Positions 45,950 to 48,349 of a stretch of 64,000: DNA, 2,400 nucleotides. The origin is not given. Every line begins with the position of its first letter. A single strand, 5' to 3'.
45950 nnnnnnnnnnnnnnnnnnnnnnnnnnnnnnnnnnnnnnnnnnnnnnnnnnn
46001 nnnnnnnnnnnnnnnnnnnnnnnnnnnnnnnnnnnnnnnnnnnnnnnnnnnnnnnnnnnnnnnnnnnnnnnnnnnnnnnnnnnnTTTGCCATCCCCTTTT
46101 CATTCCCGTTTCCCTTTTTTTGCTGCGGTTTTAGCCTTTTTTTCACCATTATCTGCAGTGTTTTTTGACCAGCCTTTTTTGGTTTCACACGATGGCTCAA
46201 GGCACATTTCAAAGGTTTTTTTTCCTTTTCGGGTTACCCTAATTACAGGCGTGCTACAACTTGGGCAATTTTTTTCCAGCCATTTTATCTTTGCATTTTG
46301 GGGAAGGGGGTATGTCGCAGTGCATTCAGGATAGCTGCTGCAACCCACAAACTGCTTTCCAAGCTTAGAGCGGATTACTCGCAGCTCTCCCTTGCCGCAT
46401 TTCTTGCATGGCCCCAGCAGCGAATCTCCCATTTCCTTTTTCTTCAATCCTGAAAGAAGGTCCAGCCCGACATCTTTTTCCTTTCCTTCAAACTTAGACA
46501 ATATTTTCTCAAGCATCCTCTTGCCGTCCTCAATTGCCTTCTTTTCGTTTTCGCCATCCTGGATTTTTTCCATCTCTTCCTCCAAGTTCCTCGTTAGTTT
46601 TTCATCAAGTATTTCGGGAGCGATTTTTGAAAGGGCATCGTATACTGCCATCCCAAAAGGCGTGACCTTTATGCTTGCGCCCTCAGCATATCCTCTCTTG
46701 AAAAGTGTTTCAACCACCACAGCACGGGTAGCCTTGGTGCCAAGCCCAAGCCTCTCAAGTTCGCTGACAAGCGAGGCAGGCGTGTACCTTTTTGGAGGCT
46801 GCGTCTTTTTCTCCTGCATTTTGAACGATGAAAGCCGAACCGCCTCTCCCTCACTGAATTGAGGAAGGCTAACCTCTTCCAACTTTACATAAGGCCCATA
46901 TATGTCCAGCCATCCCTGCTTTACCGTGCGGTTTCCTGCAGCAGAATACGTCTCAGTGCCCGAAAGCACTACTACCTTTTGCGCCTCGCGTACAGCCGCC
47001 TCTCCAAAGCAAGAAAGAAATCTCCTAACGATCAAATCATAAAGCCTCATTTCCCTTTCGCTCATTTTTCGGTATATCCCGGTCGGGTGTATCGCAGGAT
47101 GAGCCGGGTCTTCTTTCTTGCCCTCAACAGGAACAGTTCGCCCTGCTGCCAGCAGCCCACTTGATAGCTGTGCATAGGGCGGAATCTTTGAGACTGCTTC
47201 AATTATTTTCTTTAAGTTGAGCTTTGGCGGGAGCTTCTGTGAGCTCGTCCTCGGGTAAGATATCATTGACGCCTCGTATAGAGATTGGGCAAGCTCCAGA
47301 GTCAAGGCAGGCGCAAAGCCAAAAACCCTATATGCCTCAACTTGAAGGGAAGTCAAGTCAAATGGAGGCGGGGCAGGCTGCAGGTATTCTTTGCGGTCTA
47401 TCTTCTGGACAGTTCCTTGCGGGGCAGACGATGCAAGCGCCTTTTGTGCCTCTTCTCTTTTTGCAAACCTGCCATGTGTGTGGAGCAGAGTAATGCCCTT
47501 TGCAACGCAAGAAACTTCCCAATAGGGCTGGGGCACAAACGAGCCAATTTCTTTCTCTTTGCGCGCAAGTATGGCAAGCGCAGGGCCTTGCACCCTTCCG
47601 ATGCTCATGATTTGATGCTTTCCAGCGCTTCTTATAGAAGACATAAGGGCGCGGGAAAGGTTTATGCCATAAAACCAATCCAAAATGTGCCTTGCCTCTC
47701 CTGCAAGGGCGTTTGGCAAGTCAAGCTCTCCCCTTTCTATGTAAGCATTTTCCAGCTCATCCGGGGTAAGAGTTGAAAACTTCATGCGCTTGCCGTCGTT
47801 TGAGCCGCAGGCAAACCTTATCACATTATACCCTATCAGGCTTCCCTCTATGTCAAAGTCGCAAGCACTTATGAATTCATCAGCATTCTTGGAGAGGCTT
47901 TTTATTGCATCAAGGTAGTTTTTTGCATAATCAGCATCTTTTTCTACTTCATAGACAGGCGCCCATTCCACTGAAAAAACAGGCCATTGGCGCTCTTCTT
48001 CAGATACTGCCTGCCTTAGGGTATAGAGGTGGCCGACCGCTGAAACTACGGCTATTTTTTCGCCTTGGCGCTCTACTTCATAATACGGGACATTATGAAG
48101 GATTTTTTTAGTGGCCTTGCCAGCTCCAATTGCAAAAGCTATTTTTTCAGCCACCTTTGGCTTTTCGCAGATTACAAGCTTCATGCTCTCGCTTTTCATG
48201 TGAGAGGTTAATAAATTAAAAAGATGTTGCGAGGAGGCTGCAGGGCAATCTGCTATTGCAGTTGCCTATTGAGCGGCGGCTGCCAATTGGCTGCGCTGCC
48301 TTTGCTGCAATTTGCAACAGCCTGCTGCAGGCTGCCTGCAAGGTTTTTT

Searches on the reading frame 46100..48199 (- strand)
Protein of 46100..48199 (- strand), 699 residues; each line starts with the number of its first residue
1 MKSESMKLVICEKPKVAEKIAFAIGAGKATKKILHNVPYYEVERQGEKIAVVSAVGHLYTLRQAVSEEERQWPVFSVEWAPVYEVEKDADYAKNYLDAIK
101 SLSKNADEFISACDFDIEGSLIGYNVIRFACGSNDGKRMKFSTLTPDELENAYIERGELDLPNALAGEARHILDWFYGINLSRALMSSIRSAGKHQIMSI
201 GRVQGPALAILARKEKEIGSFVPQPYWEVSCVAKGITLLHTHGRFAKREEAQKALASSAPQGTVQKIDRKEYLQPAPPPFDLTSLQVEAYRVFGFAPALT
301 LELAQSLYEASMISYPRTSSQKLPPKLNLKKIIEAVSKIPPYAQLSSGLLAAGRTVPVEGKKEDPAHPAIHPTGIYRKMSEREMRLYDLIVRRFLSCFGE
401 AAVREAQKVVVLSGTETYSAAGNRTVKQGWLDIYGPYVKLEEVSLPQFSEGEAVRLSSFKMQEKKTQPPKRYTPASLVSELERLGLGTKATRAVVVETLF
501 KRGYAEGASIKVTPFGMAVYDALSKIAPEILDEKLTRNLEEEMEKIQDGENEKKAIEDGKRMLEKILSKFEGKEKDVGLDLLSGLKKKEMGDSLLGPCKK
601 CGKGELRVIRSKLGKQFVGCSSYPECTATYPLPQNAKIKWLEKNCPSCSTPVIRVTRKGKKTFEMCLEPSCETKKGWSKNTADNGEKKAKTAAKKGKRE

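Call 26: search_protein_families(library=pfam, proteins=[window:46100-48199:-], max_evalue=0.001)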
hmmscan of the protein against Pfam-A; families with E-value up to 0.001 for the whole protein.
window:46100-48199:- (699 aa): 3 families
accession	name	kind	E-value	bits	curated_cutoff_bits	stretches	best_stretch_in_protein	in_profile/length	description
PF01131.25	Topoisom_bac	-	2e-114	383.2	35.1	1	164-555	7-408/411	DNA topoisomerase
PF01751.28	Toprim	-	3e-12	47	23.1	1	7-143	1-95/96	Toprim domain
PF01396.24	Zn_ribbon_Top1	-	1.2e-09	38.3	32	1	598-635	4-39/39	Topoisomerase DNA binding C4 zinc finger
